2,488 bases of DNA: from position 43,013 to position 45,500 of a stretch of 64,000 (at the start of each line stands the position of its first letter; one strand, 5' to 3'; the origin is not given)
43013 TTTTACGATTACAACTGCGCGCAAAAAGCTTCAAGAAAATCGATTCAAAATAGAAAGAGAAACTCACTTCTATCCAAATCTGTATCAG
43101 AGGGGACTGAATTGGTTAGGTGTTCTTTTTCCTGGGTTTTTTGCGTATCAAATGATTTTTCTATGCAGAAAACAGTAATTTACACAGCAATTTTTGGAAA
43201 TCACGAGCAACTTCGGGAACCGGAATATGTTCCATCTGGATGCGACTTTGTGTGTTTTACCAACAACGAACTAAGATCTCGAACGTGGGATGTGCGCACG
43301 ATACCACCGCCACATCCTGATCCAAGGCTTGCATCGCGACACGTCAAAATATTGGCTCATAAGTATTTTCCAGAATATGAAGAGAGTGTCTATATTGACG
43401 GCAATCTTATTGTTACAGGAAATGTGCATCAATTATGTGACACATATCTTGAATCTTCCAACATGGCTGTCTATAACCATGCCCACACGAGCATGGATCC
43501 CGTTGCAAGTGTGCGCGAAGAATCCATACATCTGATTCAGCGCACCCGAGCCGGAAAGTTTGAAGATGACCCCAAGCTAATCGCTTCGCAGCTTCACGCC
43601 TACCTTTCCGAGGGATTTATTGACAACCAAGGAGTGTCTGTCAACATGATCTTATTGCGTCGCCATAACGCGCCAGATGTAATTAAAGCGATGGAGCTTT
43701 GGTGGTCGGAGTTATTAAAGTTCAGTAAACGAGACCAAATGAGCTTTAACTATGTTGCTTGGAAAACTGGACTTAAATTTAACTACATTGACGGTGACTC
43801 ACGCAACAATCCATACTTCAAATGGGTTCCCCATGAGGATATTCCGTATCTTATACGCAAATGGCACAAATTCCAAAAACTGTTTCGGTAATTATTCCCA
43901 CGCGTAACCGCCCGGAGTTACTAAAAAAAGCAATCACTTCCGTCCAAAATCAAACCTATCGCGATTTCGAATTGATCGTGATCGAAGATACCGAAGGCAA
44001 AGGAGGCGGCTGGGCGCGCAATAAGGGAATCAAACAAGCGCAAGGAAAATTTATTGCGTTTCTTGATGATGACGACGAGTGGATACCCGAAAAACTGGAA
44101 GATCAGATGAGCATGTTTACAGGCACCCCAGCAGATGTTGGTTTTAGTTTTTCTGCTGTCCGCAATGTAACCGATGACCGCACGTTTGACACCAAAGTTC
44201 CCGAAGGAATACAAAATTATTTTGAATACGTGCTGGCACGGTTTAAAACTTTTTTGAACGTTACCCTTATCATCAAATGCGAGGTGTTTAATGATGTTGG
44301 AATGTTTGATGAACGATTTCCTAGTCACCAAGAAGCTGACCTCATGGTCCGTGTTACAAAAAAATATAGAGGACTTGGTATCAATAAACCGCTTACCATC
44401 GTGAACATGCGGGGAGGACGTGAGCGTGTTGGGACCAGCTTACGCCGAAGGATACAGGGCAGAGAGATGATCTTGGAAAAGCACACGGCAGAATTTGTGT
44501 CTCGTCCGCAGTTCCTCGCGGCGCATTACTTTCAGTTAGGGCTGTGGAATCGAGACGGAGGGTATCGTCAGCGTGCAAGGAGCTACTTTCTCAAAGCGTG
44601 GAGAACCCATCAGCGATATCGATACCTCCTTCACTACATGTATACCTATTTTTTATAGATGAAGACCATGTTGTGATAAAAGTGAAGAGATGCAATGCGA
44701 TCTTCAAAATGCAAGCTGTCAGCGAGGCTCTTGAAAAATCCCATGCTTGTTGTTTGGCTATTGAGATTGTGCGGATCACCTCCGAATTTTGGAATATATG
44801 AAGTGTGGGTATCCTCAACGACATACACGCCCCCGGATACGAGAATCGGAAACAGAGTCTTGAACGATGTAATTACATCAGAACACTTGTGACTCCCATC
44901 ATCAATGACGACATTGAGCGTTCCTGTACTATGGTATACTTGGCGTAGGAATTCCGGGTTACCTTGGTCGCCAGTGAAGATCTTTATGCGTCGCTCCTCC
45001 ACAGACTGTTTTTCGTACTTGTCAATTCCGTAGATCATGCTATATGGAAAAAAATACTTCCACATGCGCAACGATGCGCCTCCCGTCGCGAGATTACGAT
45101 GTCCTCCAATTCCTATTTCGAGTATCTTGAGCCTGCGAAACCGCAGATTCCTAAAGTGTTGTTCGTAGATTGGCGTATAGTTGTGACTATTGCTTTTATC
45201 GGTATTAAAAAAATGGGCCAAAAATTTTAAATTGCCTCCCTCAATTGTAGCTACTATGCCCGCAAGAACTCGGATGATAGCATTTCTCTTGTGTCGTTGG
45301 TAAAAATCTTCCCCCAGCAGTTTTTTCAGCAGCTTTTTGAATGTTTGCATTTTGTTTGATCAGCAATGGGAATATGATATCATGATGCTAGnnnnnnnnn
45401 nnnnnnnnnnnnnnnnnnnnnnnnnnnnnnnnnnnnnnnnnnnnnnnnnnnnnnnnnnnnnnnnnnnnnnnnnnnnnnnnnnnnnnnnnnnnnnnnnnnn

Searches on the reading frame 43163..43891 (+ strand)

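Call 9: search_protein_families(library=pfam, proteins=[window:43163-43891:+], max_evalue=0.001)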
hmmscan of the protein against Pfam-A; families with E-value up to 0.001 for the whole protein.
window:43163-43891:+ (242 aa): 2 families
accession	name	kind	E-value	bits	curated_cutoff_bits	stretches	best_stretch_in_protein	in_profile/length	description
PF04765.19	TOD1_MUCI70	-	4.5e-15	56.2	21.4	1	49-202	137-289/314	TOD1/MUCI70, glycosyltransferase-like domain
PF01501.26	Glyco_transf_8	-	0.00025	21.1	24.3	1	58-105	85-133/253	Glycosyl transferase family 8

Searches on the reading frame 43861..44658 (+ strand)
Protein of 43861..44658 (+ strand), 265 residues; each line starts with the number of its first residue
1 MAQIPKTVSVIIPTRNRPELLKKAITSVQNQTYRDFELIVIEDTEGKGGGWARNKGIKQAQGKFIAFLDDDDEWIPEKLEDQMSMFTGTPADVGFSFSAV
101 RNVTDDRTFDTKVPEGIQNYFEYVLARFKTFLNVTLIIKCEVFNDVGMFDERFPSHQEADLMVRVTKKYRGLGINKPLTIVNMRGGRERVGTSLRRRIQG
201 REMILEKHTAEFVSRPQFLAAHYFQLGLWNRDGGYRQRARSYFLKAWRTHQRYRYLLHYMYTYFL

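Call 9: search_protein_families(library=pfam, proteins=[window:43861-44658:+], max_evalue=0.001)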
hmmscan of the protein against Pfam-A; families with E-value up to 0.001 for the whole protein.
window:43861-44658:+ (265 aa): 3 families
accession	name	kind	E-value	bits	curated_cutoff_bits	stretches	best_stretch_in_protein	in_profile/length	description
PF00535.33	Glycos_transf_2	-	2.1e-23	83.5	23.3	2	43-139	60-154/168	Glycosyl transferase family 2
PF10111.15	Glyco_tranf_2_2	-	4.1e-09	36.8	27.3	1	46-172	66-206/276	Glycosyltransferase like family 2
PF13641.12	Glyco_tranf_2_3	-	8.2e-05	23.2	27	0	5-44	1-39/230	Glycosyltransferase like family 2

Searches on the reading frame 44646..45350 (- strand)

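Call 9: search_protein_families(library=pfam, proteins=[window:44646-45350:-], max_evalue=0.001)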
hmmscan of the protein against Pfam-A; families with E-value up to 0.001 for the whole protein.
window:44646-45350:- (234 aa): 0 families

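Call 72: search_protein_families(library=pfam, proteins=[window:44646-45350:-], max_evalue=0.01)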
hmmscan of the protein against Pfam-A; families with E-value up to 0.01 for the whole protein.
window:44646-45350:- (234 aa): 1 family
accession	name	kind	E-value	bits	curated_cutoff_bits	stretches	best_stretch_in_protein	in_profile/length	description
PF13578.12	Methyltransf_24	-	0.0098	17.2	26.3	0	133-181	59-105/105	Methyltransferase domain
